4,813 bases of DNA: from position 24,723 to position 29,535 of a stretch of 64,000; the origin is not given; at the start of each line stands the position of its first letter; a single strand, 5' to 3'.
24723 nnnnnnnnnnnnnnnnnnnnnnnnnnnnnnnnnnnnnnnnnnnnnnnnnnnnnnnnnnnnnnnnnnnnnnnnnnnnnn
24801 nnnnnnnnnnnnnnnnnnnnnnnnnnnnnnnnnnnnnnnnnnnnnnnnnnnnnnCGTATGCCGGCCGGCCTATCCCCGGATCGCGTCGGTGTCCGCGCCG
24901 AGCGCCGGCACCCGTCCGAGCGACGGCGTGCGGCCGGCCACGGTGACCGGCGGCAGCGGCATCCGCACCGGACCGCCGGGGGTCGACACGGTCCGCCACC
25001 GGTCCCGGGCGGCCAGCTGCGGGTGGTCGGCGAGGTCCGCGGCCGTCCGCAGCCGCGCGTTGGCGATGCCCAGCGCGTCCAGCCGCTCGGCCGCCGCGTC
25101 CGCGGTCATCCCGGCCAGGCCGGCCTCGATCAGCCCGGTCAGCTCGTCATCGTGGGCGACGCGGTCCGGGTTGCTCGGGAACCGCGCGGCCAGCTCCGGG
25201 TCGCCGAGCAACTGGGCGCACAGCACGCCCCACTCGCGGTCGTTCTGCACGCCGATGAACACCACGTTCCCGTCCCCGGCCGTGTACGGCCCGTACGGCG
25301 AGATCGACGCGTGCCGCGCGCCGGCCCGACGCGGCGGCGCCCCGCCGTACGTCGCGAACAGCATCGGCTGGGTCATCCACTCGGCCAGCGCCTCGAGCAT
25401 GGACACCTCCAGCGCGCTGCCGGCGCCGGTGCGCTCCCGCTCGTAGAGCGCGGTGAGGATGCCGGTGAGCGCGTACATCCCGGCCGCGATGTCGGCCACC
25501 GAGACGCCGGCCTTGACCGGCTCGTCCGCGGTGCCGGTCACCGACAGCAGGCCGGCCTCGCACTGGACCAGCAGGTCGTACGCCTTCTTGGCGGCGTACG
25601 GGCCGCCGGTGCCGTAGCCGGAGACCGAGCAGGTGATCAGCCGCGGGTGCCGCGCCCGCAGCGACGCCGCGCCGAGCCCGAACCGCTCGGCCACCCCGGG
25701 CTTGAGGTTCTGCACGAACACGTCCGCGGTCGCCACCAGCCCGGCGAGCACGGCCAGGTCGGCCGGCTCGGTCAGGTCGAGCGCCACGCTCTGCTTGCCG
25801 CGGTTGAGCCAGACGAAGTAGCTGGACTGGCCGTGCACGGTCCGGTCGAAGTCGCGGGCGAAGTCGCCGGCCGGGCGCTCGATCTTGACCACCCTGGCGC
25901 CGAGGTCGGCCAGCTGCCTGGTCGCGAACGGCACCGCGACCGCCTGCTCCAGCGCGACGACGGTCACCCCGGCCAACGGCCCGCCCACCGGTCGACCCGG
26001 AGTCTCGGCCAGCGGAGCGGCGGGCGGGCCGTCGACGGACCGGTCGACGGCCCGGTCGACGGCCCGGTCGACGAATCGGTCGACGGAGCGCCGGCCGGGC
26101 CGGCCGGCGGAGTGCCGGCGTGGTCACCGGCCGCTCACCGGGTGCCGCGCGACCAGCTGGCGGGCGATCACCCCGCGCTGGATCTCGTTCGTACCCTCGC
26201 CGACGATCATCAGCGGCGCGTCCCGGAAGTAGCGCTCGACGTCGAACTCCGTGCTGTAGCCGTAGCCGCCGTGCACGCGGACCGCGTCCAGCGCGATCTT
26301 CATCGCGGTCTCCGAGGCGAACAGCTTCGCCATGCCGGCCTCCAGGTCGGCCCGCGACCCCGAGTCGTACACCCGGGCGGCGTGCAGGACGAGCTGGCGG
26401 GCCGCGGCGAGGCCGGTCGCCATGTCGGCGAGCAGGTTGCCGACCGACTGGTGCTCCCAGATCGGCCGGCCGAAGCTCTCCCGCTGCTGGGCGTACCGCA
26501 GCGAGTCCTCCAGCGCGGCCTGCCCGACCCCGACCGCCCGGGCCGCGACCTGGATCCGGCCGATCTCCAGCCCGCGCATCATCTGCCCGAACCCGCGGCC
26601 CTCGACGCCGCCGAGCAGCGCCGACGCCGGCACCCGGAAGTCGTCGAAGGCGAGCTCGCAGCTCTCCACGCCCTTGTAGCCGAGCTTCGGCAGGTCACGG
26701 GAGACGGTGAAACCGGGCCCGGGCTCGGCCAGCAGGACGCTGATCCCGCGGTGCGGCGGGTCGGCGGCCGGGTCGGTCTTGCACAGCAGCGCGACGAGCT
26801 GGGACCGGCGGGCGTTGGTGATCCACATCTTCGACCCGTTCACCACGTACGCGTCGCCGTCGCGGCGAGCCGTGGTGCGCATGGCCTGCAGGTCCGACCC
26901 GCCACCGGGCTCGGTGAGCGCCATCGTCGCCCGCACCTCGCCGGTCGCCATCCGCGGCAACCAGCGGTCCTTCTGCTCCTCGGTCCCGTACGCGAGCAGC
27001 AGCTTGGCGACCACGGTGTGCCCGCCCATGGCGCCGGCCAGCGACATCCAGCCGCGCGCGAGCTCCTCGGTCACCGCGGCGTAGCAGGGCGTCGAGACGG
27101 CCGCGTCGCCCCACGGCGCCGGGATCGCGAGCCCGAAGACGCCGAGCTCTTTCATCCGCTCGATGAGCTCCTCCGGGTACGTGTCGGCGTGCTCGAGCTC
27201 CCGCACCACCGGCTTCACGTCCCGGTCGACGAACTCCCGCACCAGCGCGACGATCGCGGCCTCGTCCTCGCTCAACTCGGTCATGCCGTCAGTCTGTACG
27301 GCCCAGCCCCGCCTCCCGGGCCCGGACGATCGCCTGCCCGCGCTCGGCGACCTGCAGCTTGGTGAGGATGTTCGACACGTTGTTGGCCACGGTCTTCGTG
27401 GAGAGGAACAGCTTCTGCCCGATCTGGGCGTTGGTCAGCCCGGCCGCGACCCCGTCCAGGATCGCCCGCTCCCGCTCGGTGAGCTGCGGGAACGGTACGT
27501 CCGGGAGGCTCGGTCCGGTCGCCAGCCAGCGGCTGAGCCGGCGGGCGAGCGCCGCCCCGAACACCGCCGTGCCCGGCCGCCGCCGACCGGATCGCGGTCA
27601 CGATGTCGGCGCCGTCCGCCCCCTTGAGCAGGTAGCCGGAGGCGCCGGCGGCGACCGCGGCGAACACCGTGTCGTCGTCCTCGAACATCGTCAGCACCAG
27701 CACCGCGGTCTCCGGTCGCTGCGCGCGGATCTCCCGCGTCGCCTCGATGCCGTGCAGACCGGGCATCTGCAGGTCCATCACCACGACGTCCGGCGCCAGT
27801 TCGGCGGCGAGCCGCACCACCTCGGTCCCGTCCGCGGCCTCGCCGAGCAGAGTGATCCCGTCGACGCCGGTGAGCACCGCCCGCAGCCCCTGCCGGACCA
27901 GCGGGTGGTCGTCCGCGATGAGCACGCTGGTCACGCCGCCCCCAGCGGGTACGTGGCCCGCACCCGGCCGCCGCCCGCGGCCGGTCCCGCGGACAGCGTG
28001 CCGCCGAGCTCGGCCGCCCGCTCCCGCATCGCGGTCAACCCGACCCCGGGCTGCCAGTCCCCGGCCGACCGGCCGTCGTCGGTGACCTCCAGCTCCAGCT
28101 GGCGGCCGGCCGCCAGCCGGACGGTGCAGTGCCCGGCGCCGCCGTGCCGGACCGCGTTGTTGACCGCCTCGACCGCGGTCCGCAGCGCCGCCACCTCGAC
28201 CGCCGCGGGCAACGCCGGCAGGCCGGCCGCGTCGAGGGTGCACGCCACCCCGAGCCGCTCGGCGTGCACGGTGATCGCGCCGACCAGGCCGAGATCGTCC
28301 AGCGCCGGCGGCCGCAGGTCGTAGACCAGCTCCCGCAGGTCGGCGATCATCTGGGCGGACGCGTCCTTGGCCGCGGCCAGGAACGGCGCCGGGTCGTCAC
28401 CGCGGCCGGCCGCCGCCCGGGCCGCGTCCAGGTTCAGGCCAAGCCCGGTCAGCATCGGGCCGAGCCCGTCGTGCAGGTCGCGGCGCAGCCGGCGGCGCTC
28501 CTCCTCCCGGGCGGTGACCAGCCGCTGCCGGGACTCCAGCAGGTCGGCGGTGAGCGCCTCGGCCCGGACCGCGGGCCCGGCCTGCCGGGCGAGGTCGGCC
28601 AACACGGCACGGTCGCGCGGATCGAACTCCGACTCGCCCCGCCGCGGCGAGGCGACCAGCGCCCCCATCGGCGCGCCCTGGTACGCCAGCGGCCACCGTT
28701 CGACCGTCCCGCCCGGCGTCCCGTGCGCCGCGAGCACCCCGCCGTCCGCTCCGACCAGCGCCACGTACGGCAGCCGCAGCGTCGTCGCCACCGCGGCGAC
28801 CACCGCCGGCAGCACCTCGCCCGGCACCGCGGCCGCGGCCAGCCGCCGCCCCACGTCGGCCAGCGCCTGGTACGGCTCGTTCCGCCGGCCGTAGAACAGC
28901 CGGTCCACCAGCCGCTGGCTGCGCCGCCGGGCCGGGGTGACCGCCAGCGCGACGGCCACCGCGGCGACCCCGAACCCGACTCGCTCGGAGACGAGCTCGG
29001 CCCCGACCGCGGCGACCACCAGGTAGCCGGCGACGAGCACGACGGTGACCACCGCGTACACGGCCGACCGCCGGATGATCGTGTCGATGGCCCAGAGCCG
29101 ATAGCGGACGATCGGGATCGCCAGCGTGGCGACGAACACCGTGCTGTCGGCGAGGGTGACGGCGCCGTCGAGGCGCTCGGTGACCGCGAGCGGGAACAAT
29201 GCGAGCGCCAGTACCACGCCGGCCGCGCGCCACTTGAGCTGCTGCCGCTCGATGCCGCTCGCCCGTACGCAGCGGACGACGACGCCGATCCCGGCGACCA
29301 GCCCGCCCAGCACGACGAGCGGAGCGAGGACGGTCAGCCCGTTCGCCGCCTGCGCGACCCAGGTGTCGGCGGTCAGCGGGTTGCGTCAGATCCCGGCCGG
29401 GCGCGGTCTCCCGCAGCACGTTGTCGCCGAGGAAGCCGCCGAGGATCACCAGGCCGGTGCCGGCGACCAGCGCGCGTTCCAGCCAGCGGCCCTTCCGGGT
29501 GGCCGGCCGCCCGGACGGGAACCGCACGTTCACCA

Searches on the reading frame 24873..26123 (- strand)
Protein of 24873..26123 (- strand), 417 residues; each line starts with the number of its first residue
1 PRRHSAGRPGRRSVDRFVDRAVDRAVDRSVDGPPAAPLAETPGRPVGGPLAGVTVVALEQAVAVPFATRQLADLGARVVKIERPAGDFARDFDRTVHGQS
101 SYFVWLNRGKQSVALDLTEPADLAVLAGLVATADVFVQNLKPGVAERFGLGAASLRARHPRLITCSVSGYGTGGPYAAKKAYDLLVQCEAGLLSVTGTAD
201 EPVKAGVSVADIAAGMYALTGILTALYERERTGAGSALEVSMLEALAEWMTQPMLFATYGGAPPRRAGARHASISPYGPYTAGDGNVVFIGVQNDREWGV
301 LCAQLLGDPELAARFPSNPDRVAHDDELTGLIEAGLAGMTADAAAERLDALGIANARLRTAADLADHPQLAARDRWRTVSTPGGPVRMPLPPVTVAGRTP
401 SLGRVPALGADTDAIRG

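Call 43: search_protein_families(library=pfam, proteins=[window:24873-26123:-], max_evalue=0.00001)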
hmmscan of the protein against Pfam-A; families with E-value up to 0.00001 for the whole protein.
window:24873-26123:- (417 aa): 1 family
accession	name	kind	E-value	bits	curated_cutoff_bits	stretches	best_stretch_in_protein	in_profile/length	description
PF02515.22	CoA_transf_3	-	1.4e-109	367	23.3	1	50-412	1-366/366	CoA-transferase family III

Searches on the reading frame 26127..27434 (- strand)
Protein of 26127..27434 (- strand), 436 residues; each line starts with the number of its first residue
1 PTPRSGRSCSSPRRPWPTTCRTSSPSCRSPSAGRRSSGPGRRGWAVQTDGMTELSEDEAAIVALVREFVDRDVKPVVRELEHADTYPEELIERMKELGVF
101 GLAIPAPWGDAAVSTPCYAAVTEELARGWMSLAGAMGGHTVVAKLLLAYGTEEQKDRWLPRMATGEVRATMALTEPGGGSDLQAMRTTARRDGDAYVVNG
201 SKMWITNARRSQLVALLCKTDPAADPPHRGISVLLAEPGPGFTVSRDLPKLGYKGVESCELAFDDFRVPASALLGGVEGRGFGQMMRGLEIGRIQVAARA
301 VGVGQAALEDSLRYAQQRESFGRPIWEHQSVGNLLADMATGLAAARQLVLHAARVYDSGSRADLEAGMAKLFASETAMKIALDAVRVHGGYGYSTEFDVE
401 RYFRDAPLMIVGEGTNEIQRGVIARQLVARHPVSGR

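Call 44: search_protein_families(library=pfam, proteins=[window:26127-27434:-], max_evalue=0.00001)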
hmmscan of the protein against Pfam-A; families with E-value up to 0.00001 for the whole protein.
window:26127-27434:- (436 aa): 4 families
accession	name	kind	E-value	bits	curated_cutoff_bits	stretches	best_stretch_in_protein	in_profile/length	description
PF00441.29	Acyl-CoA_dh_1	-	1.6e-45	155.4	22.4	1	279-427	1-149/150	Acyl-CoA dehydrogenase, C-terminal domain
PF02771.21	Acyl-CoA_dh_N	-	7.1e-32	110.6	22.9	1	55-166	1-113/113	Acyl-CoA dehydrogenase, N-terminal domain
PF02770.24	Acyl-CoA_dh_M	-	7.8e-26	90.5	33.3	1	171-265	2-96/97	Acyl-CoA dehydrogenase, middle domain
PF08028.16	Acyl-CoA_dh_2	-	2.6e-19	70.3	22.7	1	296-406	3-123/134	Acyl-CoA dehydrogenase, C-terminal domain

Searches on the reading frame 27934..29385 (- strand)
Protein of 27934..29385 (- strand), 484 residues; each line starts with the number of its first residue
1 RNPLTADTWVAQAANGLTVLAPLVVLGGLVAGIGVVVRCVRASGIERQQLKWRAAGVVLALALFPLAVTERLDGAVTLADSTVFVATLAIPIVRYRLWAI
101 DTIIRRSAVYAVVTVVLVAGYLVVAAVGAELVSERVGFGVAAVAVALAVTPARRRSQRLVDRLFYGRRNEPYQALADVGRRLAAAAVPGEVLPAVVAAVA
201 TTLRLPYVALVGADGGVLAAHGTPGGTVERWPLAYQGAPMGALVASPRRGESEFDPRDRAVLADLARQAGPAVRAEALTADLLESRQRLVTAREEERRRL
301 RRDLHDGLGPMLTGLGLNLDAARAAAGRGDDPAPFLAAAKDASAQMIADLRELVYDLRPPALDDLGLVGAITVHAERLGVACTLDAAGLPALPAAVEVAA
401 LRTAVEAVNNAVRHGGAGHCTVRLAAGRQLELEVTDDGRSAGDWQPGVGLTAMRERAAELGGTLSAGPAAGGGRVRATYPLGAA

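Call 44: search_protein_families(library=pfam, proteins=[window:27934-29385:-], max_evalue=0.00001)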
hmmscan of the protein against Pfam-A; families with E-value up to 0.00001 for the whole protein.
window:27934-29385:- (484 aa): 2 families
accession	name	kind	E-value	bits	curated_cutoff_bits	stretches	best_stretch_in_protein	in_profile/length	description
PF07730.19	HisKA_3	-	1.1e-13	51.9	24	1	296-362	1-68/68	Histidine kinase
PF02518.31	HATPase_c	-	3.3e-07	31.2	26.4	1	401-481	7-109/111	Histidine kinase-, DNA gyrase B-, and HSP90-like ATPase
